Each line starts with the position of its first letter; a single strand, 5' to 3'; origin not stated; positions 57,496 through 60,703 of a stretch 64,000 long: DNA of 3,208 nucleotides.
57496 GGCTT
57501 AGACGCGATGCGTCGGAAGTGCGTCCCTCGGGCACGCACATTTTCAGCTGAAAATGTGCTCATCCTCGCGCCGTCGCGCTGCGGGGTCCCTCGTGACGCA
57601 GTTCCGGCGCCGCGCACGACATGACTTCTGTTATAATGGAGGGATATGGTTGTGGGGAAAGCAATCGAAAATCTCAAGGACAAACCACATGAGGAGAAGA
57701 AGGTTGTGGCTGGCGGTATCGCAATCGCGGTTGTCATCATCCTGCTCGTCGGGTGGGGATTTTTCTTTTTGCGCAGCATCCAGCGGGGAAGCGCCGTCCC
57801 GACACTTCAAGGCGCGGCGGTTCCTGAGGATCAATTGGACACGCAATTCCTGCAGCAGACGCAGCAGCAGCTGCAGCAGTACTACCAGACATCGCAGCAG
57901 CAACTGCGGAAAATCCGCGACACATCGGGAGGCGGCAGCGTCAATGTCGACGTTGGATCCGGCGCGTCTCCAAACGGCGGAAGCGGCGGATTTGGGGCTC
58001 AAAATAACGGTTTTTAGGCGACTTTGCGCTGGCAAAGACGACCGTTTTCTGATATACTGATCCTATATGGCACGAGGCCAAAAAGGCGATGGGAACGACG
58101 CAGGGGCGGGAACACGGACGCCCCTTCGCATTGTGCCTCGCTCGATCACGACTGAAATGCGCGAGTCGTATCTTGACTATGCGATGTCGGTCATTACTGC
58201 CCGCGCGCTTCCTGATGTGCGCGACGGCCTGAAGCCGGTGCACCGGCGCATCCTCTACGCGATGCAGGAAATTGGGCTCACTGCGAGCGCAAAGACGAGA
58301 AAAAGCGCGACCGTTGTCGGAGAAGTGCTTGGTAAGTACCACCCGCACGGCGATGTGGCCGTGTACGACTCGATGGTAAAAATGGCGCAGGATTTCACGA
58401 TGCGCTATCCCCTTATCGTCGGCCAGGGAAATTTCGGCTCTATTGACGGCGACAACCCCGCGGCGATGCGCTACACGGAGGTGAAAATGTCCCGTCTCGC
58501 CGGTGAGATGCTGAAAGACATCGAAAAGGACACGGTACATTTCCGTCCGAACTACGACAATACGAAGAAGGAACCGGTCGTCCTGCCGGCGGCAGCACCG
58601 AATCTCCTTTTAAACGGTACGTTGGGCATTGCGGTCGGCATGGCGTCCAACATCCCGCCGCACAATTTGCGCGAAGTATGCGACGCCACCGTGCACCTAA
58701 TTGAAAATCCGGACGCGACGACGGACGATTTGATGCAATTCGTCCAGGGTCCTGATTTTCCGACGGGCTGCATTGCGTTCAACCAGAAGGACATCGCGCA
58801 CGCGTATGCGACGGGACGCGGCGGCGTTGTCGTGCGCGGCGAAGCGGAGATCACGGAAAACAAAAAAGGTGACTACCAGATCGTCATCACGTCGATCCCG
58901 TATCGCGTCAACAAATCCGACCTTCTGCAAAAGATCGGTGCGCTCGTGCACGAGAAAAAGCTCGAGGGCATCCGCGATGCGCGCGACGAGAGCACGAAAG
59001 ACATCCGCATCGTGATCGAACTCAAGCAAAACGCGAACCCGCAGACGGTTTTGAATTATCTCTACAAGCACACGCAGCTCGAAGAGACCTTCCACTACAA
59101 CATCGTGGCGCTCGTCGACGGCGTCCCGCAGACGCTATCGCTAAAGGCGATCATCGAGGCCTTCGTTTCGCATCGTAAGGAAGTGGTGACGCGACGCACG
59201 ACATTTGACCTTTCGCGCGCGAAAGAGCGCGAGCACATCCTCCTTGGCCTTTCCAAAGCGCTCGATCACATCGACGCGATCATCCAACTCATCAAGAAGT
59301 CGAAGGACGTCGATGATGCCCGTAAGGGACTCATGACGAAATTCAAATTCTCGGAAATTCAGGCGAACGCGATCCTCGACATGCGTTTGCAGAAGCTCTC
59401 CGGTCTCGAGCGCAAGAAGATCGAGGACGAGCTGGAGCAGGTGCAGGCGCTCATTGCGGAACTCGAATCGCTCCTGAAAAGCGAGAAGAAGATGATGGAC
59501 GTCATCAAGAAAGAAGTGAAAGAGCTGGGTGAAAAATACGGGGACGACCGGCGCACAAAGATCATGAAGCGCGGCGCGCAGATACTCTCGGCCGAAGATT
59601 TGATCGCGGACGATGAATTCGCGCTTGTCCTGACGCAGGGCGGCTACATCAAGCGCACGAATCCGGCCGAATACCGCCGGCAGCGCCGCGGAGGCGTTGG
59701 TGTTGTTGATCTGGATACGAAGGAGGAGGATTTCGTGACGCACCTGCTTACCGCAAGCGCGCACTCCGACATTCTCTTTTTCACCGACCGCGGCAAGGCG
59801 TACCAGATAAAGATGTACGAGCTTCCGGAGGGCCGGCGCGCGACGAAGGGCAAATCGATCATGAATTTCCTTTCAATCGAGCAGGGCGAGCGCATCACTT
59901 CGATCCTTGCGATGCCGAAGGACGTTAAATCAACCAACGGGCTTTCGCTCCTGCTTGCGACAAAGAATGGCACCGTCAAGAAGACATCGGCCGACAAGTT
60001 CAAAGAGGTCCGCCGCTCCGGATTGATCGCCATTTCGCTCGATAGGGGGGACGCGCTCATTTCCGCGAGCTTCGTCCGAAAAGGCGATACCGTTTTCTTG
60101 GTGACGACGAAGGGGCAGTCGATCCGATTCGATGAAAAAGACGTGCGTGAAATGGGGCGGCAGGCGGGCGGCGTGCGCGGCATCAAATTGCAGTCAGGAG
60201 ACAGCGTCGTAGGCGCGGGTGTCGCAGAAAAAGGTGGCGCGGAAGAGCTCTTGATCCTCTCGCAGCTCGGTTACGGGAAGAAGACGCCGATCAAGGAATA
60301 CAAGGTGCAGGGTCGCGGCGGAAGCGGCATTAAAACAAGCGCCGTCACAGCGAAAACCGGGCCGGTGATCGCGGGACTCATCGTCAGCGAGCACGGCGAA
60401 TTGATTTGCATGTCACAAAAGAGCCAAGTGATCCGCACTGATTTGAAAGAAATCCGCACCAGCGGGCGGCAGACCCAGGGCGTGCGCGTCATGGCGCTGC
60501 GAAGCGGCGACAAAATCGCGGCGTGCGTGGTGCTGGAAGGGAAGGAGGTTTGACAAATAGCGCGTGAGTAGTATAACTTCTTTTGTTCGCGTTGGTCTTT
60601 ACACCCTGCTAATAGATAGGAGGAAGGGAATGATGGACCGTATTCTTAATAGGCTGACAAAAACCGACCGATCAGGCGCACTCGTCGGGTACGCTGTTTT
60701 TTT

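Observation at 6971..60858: Leaderless transcription appears to be the default: extended -10 boxes (TGnTAnnnT) sit 6-9 nt upstream of at least 18 start codons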

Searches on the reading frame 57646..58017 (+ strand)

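Call 32: search_protein_families(library=pfam, proteins=[window:57646-58017:+], max_evalue=0.01)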
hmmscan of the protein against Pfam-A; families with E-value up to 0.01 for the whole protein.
window:57646-58017:+ (123 aa): 2 families
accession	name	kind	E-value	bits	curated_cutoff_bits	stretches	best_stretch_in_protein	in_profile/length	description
PF13623.11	SurA_N_2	-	0.0025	18.1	28.5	1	17-92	7-87/145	SurA-like N-terminal domain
PF13624.11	SurA_N_3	-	0.007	16.7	27.2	1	18-87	9-78/162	SurA-like N-terminal domain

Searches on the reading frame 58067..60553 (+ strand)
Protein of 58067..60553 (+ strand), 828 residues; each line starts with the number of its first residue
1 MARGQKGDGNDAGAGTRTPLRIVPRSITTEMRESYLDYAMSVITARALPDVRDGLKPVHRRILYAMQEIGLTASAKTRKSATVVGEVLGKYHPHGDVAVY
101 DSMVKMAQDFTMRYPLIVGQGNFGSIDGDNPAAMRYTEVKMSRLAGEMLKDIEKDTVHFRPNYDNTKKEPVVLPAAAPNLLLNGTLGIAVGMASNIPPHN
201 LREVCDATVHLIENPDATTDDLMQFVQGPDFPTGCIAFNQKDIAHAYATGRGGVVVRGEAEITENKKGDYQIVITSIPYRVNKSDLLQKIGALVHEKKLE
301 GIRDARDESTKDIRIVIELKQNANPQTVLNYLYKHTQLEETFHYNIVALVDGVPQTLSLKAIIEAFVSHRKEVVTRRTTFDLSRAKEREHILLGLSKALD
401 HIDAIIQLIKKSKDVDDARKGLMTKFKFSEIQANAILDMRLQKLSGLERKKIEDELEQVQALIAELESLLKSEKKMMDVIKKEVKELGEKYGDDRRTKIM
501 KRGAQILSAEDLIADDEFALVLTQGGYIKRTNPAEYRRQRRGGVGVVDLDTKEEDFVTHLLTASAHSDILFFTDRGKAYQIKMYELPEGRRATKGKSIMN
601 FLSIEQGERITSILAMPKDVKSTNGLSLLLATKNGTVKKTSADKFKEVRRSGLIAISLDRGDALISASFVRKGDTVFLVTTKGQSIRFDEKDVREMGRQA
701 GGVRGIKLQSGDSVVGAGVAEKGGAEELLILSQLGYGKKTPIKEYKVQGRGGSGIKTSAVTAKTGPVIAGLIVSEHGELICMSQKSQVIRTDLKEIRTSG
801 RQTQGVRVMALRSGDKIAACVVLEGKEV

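Call 5: find_related_loci(query=window:58067-60553:+, collection=genome_contigs, flank=10000)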
Query window:58067-60553:+ (828 aa) in genome_contigs; peptide patterns used: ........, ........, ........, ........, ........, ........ (x = any residue, [..] = any of these).
599 stretches matched a pattern (row limit reached: there are more); 578 encode a relative of the query (tblastn E <= 1e-3); the best 80 are kept; 80 distinct loci.
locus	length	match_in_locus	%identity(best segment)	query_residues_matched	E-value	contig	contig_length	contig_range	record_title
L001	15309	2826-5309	85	1-825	0e+0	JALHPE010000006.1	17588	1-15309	MAG: Candidatus Paceibacterota bacterium isolate bin.22 c_000000012832, whole genome shotgun sequence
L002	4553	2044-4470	85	21-825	0e+0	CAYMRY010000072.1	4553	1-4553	MAG TPA_asm: uncultured Candidatus Saccharibacteria bacterium isolate SRP150892_co2_47 genome assembly, contig: NODE_331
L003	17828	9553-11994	79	17-827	0e+0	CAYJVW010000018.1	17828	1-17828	MAG TPA_asm: uncultured Candidatus Saccharibacteria bacterium isolate ERP125453_co1_233 genome assembly, contig: NODE_31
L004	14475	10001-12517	78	1-827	0e+0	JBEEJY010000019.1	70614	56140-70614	MAG: Candidatus Parcubacteria bacterium isolate cobbmillcreek_2019_sw_WHONDRS-S19S_0090_B_bin.4 scaffold_1132633, whole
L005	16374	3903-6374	77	4-827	0e+0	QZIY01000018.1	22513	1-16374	MAG: Candidatus Parcubacteria bacterium isolate SURF_53 Ga0104751_1003456, whole genome shotgun sequence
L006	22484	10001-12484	77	1-827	0e+0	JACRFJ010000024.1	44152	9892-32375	MAG: Candidatus Kaiserbacteria bacterium isolate NC_groundwater_1722_Pr3_B-0.1um_52_27 SR-2_scaffold_141_1263986, whole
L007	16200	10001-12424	79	22-827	0e+0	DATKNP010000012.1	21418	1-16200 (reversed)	MAG TPA_asm: Candidatus Paceibacterota bacterium isolate SMAG_U14740 k141_5094135, whole genome shotgun sequence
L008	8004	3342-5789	78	15-828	0e+0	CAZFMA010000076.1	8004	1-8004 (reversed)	MAG TPA_asm: uncultured Candidatus Saccharibacteria bacterium isolate binchicken_co203_568 genome assembly, contig: k141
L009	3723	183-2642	78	11-826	0e+0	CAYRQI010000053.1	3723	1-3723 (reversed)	MAG TPA_asm: uncultured Candidatus Saccharibacteria bacterium isolate SRP124282_co5_37 genome assembly, contig: NODE_563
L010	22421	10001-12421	79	22-827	0e+0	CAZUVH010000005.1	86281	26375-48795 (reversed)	MAG TPA_asm: uncultured Candidatus Saccharibacteria bacterium isolate SRP287051_co2_176 genome assembly, contig: NODE_59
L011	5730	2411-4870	77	10-828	0e+0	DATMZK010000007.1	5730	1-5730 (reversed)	MAG TPA_asm: Candidatus Paceibacterota bacterium isolate SMAG_U13172 k141_188949, whole genome shotgun sequence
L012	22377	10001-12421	78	22-827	0e+0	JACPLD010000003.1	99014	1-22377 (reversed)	MAG: Candidatus Kaiserbacteria bacterium isolate NC_groundwater_512_Ag_S-0.1um_55_27 S35_SO-1_scaffold_24648, whole geno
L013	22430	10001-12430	77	19-826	0e+0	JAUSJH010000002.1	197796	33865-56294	MAG: bacterium isolate E14_metabat.bin.296 E14_k141_942604, whole genome shotgun sequence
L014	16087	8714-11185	76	4-827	0e+0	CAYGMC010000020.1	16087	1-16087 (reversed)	MAG TPA_asm: uncultured Candidatus Saccharibacteria bacterium isolate ERP113451_co5_162 genome assembly, contig: NODE_19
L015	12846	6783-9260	75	1-826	0e+0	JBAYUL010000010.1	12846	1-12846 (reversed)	MAG: Candidatus Paceibacterota bacterium isolate SO_2016_LW3_34 scaffold07021_LW162_2016, whole genome shotgun sequence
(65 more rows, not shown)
